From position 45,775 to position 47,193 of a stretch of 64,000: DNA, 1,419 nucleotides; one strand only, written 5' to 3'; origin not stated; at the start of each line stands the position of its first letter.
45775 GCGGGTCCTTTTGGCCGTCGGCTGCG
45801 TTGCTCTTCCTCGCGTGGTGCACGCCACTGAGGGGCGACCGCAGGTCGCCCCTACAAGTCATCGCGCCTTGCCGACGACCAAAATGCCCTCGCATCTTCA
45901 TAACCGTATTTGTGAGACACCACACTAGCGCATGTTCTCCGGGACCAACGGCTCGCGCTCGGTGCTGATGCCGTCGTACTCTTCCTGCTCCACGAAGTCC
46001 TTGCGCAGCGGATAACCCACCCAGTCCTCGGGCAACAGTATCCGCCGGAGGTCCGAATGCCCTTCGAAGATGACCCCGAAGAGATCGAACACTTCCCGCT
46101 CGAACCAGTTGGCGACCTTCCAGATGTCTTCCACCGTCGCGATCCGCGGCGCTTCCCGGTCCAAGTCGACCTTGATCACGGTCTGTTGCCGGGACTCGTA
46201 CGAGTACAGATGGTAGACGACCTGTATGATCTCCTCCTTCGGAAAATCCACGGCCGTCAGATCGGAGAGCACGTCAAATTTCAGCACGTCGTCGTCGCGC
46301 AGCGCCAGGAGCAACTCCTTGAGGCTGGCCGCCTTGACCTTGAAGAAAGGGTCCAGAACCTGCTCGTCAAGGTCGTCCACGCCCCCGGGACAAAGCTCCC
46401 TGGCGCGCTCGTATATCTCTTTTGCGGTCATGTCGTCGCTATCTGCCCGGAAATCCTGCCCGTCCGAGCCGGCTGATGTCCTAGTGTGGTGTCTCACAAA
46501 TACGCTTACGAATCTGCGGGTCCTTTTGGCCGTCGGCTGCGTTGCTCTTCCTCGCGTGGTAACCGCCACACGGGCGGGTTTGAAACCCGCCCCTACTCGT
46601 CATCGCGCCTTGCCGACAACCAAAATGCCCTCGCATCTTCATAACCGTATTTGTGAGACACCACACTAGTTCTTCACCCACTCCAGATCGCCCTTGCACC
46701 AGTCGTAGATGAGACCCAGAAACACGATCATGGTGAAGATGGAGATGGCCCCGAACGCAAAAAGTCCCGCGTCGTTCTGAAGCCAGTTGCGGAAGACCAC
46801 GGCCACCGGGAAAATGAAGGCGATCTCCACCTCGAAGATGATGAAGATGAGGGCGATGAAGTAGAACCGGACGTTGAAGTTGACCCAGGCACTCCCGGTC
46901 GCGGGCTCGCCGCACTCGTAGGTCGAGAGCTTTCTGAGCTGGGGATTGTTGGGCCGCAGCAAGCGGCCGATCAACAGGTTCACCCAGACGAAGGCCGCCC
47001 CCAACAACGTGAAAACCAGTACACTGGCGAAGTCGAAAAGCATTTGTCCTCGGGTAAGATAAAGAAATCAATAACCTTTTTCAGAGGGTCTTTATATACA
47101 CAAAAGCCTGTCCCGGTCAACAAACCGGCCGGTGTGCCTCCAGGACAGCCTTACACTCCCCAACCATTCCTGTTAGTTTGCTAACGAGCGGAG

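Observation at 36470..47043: nuo operon lacks nuoB and nuoEFG; MITE copies sit exactly at the missing-gene junctions and donate stop codons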

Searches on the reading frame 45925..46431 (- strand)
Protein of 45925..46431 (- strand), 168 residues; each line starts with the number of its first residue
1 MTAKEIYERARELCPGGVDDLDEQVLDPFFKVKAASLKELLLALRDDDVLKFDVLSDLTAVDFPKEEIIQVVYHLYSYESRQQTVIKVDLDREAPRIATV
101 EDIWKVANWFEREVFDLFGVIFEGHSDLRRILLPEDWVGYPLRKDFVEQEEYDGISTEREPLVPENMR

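Call 19: find_homologous_proteins(query=window:45925-46431:-, max_evalue=1e-30)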
Query window:45925-46431:- (168 aa): 1522 proteins with E <= 1e-30 among 8000 candidates; the best 120 are listed.
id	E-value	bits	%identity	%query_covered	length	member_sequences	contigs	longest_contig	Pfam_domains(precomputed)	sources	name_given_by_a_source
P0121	9.3e-104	362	98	100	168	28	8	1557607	PF00329.26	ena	-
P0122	8.6e-95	333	88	100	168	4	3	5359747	PF00329.26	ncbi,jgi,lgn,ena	jgi:NADH-quinone oxidoreductase subunit C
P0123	1.9e-94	332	89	100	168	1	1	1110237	PF00329.26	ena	-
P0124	2.5e-94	332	89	100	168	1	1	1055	PF00329.26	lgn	-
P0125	3.9e-94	331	89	100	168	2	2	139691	PF00329.26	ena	-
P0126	6.1e-94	330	89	100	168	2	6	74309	PF00329.26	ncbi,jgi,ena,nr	ncbi:MAG: NADH-quinone oxidoreductase subunit C [Deltaproteobacteria bacterium]|nr:NADH-quinone oxid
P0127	8.6e-94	330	89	100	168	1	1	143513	PF00329.26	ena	-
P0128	9.8e-94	330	88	100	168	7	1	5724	PF00329.26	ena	-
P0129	1.5e-93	329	88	100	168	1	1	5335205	PF00329.26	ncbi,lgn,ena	-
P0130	2.2e-93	329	88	100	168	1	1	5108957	PF00329.26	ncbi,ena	-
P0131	4.1e-93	328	88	100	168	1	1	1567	PF00329.26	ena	-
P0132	2.0e-92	326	88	100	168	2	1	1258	PF00329.26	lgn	-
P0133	2.7e-92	325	87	100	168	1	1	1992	PF00329.26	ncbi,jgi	-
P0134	2.3e-91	322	86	100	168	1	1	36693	PF00329.26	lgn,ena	-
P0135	3.3e-91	322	84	100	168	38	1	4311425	PF00329.26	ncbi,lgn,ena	-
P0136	8.8e-91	320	86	100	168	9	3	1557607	PF00329.26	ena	-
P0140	3.8e-90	318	84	100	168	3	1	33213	PF00329.26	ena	-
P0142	4.9e-90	318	83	100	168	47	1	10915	PF00329.26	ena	-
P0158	4.5e-86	305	81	100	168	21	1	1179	PF00329.26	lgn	-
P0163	1.1e-82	294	77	100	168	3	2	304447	PF00329.26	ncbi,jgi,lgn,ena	-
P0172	3.7e-71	256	67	100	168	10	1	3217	PF00329.26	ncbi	-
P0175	4.0e-70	253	67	100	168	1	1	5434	PF00329.26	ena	-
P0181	7.2e-69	249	67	100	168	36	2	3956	PF00329.26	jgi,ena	jgi:NADH-quinone oxidoreductase subunit C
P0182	1.3e-68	248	65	100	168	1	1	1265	PF00329.26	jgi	-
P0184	2.1e-68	247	65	100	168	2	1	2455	PF00329.26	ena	-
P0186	3.2e-68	247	65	100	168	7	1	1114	PF00329.26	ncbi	-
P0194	2.3e-67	244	67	100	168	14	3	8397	PF00329.26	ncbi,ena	ncbi:MAG: NADH-quinone oxidoreductase subunit C [Candidatus Binatia bacterium]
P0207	6.4e-67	243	65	100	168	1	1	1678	PF00329.26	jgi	-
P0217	1.1e-66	242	65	100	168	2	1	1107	PF00329.26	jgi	jgi:NADH-quinone oxidoreductase subunit C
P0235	2.3e-66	241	67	100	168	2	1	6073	PF00329.26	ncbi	ncbi:MAG: NADH-quinone oxidoreductase subunit C [Candidatus Binatia bacterium]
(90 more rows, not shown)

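Call 33: list_cluster_members(proteins=[P0181, P0186, P0184, P0175, P0172, P0182, P0217, P0194, P0235, P0207])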
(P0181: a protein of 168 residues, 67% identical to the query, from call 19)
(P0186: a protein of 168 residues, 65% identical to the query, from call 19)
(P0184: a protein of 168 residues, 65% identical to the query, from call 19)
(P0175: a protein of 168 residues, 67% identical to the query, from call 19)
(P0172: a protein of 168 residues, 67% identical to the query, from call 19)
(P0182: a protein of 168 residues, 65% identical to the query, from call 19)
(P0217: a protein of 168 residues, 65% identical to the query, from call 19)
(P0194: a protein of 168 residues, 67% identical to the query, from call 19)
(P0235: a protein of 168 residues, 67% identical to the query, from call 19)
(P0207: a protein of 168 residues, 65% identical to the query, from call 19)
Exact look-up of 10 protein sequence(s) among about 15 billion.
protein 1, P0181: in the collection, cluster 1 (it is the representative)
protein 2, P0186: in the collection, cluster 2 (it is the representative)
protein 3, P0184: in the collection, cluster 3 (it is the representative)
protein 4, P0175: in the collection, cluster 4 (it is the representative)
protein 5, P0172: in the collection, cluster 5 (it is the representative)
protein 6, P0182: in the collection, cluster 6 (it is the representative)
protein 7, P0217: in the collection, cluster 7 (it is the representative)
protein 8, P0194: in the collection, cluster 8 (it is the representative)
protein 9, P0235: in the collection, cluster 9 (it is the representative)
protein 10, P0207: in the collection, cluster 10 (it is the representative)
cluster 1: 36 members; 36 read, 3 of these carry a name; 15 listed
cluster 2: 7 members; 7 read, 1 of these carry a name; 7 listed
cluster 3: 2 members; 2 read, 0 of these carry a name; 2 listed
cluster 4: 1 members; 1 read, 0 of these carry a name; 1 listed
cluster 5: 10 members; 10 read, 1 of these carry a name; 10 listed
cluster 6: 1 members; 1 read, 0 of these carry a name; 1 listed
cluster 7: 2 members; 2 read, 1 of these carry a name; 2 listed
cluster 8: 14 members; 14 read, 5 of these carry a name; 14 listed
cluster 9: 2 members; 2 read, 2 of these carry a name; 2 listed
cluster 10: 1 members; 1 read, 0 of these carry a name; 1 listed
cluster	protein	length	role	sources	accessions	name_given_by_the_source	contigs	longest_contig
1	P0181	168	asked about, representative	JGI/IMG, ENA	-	NADH-quinone oxidoreductase subunit C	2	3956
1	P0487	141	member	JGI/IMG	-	NADH-quinone oxidoreductase subunit C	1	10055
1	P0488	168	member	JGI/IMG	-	NADH-quinone oxidoreductase subunit C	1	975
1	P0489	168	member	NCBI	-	-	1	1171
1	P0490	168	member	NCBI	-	-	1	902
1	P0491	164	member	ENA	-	-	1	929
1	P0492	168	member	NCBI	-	-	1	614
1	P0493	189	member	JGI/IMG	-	-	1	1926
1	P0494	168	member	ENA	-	-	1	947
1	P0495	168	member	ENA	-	-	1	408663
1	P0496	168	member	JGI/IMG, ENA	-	-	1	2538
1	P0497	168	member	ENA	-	-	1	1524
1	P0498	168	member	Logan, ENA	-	-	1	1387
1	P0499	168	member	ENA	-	-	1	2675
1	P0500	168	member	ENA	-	-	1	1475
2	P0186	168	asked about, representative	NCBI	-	-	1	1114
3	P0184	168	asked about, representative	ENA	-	-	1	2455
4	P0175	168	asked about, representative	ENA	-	-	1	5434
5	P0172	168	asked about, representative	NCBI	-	-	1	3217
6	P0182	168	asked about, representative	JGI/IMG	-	-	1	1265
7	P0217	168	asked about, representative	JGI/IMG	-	NADH-quinone oxidoreductase subunit C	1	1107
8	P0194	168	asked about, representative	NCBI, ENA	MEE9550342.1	MAG: NADH-quinone oxidoreductase subunit C [Candidatus Binatia bacterium]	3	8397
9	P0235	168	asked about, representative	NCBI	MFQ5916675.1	MAG: NADH-quinone oxidoreductase subunit C [Candidatus Binatia bacterium]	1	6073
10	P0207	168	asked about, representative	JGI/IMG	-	-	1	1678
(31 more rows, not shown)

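Call 40: list_cluster_members(proteins=[P0121, P0135, P0142, P0136, P0128, P0122, P0158, P0140, P0126, P0163])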
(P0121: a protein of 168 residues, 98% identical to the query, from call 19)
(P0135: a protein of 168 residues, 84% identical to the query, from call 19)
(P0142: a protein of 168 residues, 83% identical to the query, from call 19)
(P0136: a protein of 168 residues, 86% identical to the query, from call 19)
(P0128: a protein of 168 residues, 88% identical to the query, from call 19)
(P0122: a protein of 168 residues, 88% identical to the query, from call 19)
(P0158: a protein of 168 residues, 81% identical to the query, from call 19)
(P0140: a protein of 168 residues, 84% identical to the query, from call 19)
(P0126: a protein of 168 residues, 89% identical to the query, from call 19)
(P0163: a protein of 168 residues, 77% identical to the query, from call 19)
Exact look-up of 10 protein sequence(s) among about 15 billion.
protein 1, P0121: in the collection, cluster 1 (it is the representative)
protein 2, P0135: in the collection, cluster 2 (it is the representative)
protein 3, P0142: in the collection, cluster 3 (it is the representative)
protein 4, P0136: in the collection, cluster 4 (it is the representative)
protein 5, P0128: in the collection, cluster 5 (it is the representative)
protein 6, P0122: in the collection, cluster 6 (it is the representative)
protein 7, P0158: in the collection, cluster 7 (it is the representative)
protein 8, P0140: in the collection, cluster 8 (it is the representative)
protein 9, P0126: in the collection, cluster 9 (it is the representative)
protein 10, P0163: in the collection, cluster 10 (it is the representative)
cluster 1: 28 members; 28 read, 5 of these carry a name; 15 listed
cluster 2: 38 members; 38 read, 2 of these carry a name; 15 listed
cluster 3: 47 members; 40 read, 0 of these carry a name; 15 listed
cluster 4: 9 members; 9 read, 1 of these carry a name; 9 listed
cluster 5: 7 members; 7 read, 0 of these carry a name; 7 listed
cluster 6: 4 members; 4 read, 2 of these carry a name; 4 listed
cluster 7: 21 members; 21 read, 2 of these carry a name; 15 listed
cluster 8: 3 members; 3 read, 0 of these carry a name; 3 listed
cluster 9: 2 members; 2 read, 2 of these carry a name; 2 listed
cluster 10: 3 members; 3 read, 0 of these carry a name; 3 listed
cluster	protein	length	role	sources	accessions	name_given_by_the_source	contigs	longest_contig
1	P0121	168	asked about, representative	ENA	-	-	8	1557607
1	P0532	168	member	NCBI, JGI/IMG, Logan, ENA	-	NADH-quinone oxidoreductase subunit C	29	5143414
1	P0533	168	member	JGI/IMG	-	NADH-quinone oxidoreductase subunit C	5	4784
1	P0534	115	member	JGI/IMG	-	NADH-quinone oxidoreductase subunit C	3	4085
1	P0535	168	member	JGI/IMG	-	NADH-quinone oxidoreductase subunit C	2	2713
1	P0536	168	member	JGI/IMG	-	NADH-quinone oxidoreductase subunit C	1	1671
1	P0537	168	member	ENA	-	-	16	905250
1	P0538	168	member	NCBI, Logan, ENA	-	-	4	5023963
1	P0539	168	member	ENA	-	-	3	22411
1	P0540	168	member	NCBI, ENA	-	-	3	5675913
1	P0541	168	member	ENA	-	-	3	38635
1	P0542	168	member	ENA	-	-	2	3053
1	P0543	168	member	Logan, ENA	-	-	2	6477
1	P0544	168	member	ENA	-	-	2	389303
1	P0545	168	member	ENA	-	-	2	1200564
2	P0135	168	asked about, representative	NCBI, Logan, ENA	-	-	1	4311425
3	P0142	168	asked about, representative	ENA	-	-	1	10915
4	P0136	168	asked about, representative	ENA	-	-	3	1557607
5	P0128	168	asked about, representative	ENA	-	-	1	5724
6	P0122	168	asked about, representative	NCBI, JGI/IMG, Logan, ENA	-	NADH-quinone oxidoreductase subunit C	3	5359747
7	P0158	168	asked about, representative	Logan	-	-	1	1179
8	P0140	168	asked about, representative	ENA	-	-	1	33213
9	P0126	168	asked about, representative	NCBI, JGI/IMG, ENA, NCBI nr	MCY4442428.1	MAG: NADH-quinone oxidoreductase subunit C [Deltaproteobacteria bacterium] | NADH-quinone oxidoreductase subunit C [Deltaproteobacteria bacterium]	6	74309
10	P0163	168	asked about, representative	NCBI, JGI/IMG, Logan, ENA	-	-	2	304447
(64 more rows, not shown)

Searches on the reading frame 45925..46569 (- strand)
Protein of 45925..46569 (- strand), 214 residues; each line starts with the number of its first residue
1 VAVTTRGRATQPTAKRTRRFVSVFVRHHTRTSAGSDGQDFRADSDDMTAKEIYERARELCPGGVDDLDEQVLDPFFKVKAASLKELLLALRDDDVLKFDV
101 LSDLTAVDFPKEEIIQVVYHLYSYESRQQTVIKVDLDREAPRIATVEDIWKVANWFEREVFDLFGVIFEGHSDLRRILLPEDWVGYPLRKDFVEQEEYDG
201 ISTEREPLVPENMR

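Call 4: search_protein_families(library=pfam, proteins=[window:45925-46569:-])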
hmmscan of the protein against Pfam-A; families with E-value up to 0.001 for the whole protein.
window:45925-46569:- (214 aa): 1 family
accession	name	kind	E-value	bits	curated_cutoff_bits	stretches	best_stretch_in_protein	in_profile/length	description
PF00329.25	Complex1_30kDa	-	3e-43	147.7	22.5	1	77-196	2-122/124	Respiratory-chain NADH dehydrogenase, 30 Kd subunit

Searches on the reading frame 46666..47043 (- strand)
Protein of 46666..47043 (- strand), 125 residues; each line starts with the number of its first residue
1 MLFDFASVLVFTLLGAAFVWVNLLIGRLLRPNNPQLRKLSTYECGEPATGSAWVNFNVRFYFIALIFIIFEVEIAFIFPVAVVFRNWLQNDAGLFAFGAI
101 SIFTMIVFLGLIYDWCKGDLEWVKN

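Call 4: search_protein_families(library=pfam, proteins=[window:46666-47043:-])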
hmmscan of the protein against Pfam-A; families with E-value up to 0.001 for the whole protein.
window:46666-47043:- (125 aa): 1 family
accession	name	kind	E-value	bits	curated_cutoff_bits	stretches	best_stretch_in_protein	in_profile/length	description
PF00507.24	Oxidored_q4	-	5.1e-31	107.2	23.3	1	21-122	3-99/99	NADH-ubiquinone/plastoquinone oxidoreductase, chain 3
